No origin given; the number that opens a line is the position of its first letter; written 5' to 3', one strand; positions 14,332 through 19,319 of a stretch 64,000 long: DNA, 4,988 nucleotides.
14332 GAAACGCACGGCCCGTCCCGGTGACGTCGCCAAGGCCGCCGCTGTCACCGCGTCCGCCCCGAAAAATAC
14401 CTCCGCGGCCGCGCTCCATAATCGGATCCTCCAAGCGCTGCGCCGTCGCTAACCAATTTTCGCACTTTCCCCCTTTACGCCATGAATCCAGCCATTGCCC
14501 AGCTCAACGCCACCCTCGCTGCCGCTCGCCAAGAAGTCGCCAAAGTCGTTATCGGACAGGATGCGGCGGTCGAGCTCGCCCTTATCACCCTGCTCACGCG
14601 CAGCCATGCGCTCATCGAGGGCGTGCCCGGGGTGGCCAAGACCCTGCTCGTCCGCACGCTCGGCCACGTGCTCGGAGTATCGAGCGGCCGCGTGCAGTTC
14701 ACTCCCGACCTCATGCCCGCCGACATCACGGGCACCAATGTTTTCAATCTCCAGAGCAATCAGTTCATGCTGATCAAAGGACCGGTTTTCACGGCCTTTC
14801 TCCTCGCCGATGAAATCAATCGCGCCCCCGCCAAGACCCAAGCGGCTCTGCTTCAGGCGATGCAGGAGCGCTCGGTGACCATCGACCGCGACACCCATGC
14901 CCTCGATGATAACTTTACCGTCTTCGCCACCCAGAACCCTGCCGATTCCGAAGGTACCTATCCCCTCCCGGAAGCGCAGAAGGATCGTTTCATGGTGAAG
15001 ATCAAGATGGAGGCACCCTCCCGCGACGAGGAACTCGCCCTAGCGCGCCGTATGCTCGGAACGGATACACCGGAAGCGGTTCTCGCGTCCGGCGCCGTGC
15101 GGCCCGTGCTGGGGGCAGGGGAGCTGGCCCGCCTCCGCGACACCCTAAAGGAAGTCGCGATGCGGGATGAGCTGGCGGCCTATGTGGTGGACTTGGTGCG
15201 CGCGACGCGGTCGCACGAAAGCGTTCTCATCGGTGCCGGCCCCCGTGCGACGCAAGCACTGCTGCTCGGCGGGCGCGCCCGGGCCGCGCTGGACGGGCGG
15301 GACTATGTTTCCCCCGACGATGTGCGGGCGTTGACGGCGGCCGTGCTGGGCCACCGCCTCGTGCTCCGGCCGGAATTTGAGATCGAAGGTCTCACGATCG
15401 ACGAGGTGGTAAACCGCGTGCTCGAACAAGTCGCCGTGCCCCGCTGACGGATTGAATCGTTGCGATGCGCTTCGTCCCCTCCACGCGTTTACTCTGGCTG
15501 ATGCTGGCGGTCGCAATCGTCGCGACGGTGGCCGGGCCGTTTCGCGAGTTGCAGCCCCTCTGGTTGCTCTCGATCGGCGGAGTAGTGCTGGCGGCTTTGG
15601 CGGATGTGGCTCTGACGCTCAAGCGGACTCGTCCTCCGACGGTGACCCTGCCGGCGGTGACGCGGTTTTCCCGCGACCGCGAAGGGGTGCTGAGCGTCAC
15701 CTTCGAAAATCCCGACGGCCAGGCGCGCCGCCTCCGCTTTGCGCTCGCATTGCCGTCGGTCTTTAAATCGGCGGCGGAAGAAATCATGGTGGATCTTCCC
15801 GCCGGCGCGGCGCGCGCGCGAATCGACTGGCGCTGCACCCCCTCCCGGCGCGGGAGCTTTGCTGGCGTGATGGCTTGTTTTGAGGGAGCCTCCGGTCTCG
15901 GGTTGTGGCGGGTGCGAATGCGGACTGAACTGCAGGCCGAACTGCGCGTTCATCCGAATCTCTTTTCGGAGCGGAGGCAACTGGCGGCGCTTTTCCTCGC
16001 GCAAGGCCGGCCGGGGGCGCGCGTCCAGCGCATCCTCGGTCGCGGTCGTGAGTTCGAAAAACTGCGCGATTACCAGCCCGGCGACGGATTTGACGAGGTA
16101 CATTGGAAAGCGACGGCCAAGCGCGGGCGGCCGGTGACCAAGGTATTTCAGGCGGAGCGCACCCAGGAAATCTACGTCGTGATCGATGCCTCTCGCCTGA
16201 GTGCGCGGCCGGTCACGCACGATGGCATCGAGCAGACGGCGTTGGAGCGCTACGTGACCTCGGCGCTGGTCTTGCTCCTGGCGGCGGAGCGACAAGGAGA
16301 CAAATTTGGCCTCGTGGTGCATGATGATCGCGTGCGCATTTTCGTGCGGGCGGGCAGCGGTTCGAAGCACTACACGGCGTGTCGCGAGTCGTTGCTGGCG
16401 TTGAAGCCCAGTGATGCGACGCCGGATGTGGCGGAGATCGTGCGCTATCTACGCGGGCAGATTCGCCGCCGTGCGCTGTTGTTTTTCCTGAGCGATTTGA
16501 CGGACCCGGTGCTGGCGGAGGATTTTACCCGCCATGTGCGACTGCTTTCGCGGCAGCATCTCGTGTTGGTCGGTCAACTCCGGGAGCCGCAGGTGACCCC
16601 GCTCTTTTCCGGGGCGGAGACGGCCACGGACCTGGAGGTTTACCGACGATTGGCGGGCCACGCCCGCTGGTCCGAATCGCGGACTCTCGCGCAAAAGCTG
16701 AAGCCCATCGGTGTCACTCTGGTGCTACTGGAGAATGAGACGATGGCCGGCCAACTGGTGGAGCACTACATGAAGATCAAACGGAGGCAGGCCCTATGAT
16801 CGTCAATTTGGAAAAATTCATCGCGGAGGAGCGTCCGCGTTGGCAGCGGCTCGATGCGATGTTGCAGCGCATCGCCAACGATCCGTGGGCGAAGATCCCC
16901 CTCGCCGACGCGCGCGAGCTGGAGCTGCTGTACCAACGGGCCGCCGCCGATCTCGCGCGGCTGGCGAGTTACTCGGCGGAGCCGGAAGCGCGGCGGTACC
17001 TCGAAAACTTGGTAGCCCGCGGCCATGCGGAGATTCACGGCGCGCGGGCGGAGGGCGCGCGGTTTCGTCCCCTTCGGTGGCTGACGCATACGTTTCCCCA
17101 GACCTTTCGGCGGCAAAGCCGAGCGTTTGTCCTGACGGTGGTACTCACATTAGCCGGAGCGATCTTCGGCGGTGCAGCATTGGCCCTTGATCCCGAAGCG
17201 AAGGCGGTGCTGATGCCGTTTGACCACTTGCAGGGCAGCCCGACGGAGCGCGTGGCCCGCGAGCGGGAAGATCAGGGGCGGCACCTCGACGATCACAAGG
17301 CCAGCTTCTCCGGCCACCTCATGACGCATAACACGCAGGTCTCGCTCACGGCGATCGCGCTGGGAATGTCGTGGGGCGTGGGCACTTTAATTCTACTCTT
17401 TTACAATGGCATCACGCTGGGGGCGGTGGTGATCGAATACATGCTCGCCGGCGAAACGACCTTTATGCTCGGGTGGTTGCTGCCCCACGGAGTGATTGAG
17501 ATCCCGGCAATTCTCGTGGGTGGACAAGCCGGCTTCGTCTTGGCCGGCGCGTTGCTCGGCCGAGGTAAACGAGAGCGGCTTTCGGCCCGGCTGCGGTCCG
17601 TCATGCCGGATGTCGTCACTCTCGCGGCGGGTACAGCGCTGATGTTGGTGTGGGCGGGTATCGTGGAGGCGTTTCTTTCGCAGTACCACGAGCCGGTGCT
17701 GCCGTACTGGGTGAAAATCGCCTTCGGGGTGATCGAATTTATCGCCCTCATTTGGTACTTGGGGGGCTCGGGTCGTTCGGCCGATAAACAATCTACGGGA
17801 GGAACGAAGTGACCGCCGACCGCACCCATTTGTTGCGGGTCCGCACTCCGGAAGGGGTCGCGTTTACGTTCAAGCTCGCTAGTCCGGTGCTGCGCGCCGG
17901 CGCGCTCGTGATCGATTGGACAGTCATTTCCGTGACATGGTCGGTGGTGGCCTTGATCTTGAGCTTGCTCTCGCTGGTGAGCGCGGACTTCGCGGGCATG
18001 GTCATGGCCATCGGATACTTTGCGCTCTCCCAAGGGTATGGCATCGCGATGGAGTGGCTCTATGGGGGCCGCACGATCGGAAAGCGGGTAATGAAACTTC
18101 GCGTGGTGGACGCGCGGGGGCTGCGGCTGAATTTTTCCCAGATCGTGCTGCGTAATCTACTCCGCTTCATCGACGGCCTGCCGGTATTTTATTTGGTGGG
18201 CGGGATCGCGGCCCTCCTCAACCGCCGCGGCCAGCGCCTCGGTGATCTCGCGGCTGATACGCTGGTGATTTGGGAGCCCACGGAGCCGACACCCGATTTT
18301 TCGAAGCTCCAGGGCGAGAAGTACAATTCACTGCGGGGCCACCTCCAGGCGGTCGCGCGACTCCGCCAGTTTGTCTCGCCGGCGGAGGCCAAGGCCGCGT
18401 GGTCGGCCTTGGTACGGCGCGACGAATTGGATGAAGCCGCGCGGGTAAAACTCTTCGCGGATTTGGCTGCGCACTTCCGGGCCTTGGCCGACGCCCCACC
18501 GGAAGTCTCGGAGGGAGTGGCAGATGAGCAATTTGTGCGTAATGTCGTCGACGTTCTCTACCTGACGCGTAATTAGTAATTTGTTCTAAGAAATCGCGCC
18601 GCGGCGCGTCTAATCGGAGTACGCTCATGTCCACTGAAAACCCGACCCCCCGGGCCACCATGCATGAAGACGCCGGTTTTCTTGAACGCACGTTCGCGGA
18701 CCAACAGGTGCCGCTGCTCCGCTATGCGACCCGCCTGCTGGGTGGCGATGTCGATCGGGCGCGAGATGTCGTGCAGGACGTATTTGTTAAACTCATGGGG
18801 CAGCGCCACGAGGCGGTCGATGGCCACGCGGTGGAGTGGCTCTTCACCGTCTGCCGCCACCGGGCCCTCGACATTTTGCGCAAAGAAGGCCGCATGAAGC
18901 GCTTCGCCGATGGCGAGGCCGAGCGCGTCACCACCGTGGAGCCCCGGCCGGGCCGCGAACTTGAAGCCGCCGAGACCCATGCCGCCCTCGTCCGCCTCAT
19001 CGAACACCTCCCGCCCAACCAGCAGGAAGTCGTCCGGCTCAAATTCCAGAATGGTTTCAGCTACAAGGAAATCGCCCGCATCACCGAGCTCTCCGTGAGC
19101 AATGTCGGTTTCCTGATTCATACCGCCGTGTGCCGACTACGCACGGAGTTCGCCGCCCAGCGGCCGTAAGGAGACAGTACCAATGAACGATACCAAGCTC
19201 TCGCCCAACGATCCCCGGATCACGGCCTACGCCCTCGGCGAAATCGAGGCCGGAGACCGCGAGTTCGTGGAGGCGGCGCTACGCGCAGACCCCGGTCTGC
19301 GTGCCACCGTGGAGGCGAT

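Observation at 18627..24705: Tandem ECF sigma / anti-sigma-vWA module whose second copy is a single sigma-like/anti-sigma/TM/vWA polypeptide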

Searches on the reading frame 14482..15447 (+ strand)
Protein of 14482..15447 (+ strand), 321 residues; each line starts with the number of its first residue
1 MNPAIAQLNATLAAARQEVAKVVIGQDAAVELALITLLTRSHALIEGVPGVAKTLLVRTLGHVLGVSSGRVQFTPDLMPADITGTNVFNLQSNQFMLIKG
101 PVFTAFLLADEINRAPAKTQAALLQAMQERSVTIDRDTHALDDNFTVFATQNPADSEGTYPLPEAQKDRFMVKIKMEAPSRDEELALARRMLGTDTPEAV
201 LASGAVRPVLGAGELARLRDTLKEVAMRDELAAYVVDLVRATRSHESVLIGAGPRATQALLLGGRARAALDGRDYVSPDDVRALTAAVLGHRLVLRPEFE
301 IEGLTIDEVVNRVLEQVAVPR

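Call 65: search_protein_families(library=pfam, proteins=[window:14482-15447:+], max_evalue=0.001)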
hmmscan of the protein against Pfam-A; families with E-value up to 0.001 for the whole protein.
window:14482-15447:+ (321 aa): 6 families
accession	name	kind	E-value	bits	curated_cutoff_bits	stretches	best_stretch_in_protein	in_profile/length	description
PF07726.17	AAA_3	-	2.9e-59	199.1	27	1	42-172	1-131/131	ATPase family associated with various cellular activities (AAA)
PF17863.7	AAA_lid_2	-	1.2e-20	73.5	22.7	1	240-312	1-73/74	AAA lid domain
PF07728.20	AAA_5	-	4e-13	50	22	1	43-170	2-139/139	AAA domain (dynein-related subfamily)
PF20030.5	bpMoxR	-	1.3e-10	41.2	27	1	12-181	3-171/205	MoxR domain in the MoxR-vWA-beta-propeller ternary systems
PF01078.27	Mg_chelatase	-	0.0005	20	20.3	0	22-65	4-47/207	Magnesium chelatase, subunit ChlI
PF00493.29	MCM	-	0.0008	19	23.3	0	35-156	52-176/224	MCM P-loop domain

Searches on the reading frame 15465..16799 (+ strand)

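Call 65: search_protein_families(library=pfam, proteins=[window:15465-16799:+], max_evalue=0.001)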
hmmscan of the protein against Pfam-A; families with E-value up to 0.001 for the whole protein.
window:15465-16799:+ (444 aa): 2 families
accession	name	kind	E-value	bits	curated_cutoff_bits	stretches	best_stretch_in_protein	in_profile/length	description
PF01882.25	DUF58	-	8.3e-27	94.2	23.4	1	200-390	2-187/216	Protein of unknown function DUF58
PF13519.12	VWA_2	-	0.00084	20.4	27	0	237-344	2-105/107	von Willebrand factor type A domain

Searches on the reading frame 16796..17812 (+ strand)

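Call 65: search_protein_families(library=pfam, proteins=[window:16796-17812:+], max_evalue=0.001)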
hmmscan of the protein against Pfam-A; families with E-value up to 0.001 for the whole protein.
window:16796-17812:+ (338 aa): 1 family
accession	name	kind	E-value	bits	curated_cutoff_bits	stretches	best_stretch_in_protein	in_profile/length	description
PF01944.22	SpoIIM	-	2.2e-33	115.9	26.9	1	115-295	2-162/163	Stage II sporulation protein M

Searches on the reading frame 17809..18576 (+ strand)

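Call 65: search_protein_families(library=pfam, proteins=[window:17809-18576:+], max_evalue=0.001)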
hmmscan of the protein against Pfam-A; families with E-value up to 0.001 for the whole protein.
window:17809-18576:+ (255 aa): 1 family
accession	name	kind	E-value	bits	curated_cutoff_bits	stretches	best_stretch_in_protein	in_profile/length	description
PF06271.18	RDD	-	2.6e-16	60.6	24.1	1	24-149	2-136/137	RDD family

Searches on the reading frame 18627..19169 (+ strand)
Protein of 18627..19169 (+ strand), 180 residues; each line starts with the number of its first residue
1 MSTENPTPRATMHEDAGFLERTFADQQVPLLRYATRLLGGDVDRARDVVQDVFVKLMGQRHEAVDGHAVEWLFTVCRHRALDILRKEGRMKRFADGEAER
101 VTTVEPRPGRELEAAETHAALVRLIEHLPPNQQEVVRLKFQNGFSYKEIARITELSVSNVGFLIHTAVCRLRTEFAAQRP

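Call 3: search_protein_families(library=pfam, proteins=[window:18627-19169:+], max_evalue=0.1)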
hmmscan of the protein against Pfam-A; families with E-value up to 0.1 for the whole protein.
window:18627-19169:+ (180 aa): 5 families
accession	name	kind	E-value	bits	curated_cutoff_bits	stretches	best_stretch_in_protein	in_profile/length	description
PF08281.18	Sigma70_r4_2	-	6.3e-14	51.8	25.7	1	119-167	2-50/54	Sigma-70, region 4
PF04542.20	Sigma70_r2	-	1.4e-08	34.9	24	1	29-89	8-70/71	Sigma-70 region 2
PF04545.22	Sigma70_r4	-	9e-08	32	24.1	1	125-172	2-49/50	Sigma-70, region 4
PF07638.17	Sigma70_ECF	-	9.6e-06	26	21.1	1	48-160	52-168/185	ECF sigma factor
PF13518.12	HTH_28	-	0.025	15.1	25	1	133-164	3-33/52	Helix-turn-helix domain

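Call 4: search_protein_families(library=ncbifam, proteins=[window:18627-19169:+], max_evalue=0.1)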
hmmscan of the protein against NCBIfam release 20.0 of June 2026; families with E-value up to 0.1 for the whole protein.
window:18627-19169:+ (180 aa): 99 families (the best 25 are shown)
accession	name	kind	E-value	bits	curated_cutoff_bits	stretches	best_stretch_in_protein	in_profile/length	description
TIGR02985.1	Sig70_bacteroi1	subfamily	3.2e-25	89.2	126.4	1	21-174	5-161/162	RNA polymerase sigma-70 factor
NF058625.1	sigma_PG0214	equivalog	8e-25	87.5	130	1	23-177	10-163/170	GFO_1088 family ECF-type sigma factor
TIGR02937.1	sigma70-ECF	superfamily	4.8e-23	81.6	42.9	1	30-173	14-163/165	sigma-70 family RNA polymerase sigma factor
TIGR02950.1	SigM_subfam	subfamily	4e-20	72.3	147.95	1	30-172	13-155/159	RNA polymerase sigma factor, SigM family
TIGR02952.1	Sig70_famx2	equivalog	1.3e-19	70.8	206.45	1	23-173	17-168/170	ECF subfamily RNA polymerase sigma factor, BldN family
NF009166.1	PRK12513.1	equivalog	2.7e-18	66.4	206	1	23-178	28-189/193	RNA polymerase sigma factor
NF009172.0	PRK12519.1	subfamily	1.5e-17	63.8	222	1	33-175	45-189/194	RNA polymerase sigma factor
TIGR02983.1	SigE-fam_strep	subfamily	3.4e-17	62.8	141.55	1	19-176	8-159/162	SigE family RNA polymerase sigma factor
NF004113.0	PRK05602.1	equivalog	1.9e-16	60.3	208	1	25-178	52-204/211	RNA polymerase sigma factor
TIGR02989.1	Sig-70_gvs1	subfamily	4.8e-16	59.1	124.55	1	21-167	5-150/158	RNA polymerase sigma-70 factor, Rhodopirellula/Verrucomicrobium family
NF009189.0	PRK12537.1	equivalog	3.1e-15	56.1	261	1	13-172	19-178/182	RNA polymerase sigma factor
NF007227.0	PRK09645.1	subfamily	1.2e-14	54.6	202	1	13-174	9-169/177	sigma-70 family RNA polymerase sigma factor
NF005448.0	PRK07037.1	equivalog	3.1e-14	52.9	190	1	11-170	6-166/186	RNA polymerase factor sigma-70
NF009193.0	PRK12541.1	equivalog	5.8e-14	52.7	171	1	19-166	7-151/161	RNA polymerase sigma factor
NF009169.0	PRK12516.1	equivalog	5.8e-14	52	321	1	28-172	20-161/188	RNA polymerase sigma factor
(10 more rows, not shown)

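Call 12: find_related_loci(query=A1, collection=genome_contigs, flank=10000)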
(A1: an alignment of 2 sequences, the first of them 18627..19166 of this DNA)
Query A1 (180 aa) in genome_contigs; peptide patterns used: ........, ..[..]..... (x = any residue, [..] = any of these).
342 stretches matched a pattern; 256 encode a relative of the query (tblastn E <= 1e-3); the best 80 are kept; 80 distinct loci.
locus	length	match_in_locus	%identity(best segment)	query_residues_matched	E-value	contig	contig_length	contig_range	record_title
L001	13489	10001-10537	81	1-179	1e-95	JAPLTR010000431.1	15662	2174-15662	MAG: Verrucomicrobia bacterium isolate LacPavin_0920_WC70_MAG_67_8 LacPavin_0920_WC70_scaffold_1856928, whole genome sho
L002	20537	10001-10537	79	1-180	8e-92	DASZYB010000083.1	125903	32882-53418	MAG TPA_asm: Opitutaceae bacterium isolate SMAG_U6199 k141_885318, whole genome shotgun sequence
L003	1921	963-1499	76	1-180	4e-95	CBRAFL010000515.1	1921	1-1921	MAG TPA_asm: uncultured bacterium isolate SRR11839386_binner123_Refined_37 genome assembly, contig: ERZ27397408.64020, w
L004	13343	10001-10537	78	1-180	9e-91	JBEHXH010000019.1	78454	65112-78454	MAG: Verrucomicrobiota bacterium isolate ES1.bin.45 NODE_329_length_78454_cov_74.763372, whole genome shotgun sequence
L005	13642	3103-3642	77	1-180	2e-90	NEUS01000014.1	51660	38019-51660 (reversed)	MAG: Opitutia bacterium Tous-C1TDCM Opitutae-Tous-C1TDCM-C14, whole genome shotgun sequence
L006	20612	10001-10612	71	1-180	2e-90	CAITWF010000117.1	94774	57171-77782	MAG: uncultured Opitutae bacterium isolate Umea2p1_bin-1006 genome assembly, contig: bin-1006:117/123, whole genome shot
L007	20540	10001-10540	77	1-180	4e-90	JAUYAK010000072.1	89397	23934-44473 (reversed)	MAG: Opitutaceae bacterium isolate C18_metabat.bin.8 C18_k141_422298, whole genome shotgun sequence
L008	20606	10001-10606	72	1-180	5e-90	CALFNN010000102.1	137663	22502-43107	MAG TPA_asm: uncultured Opitutaceae bacterium isolate ERR1654122_bin.5_CONCOCT_v1.1_MAG genome assembly, contig: ERZ1505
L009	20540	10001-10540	78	1-180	5e-90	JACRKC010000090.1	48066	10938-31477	MAG: Verrucomicrobia bacterium isolate NC_groundwater_1845_Pr3_B-0.1um_67_23 SR-2_scaffold_141_2614766, whole genome sho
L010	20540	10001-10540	77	1-179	2e-89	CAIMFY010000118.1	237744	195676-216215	MAG: uncultured Opitutae bacterium isolate Umea2p3_bin-1644 genome assembly, contig: bin-1644:118/124, whole genome shot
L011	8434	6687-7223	76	1-179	1e-89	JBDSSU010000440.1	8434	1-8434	MAG: Opitutaceae bacterium isolate cluster1_bin.541 k127_9177495, whole genome shotgun sequence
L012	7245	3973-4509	76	1-180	6e-89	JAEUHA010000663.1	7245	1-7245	MAG: Opitutaceae bacterium isolate new MAG-5 k141_2288362, whole genome shotgun sequence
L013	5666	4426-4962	75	1-180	5e-89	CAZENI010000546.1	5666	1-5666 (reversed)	MAG TPA_asm: uncultured Opitutus sp. isolate SRP292972_co3_40 genome assembly, contig: NODE_4947_length_5666_cov_4.45678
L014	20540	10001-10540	76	1-180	3e-88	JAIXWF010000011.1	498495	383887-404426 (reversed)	MAG: Opitutaceae bacterium isolate D4_MAG_00009 pond_D4_MAG_00009_000000000021, whole genome shotgun sequence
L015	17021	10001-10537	77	1-180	2e-88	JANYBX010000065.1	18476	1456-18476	MAG: Opitutia bacterium isolate 336R_metabinner_101 336R_k141_503784, whole genome shotgun sequence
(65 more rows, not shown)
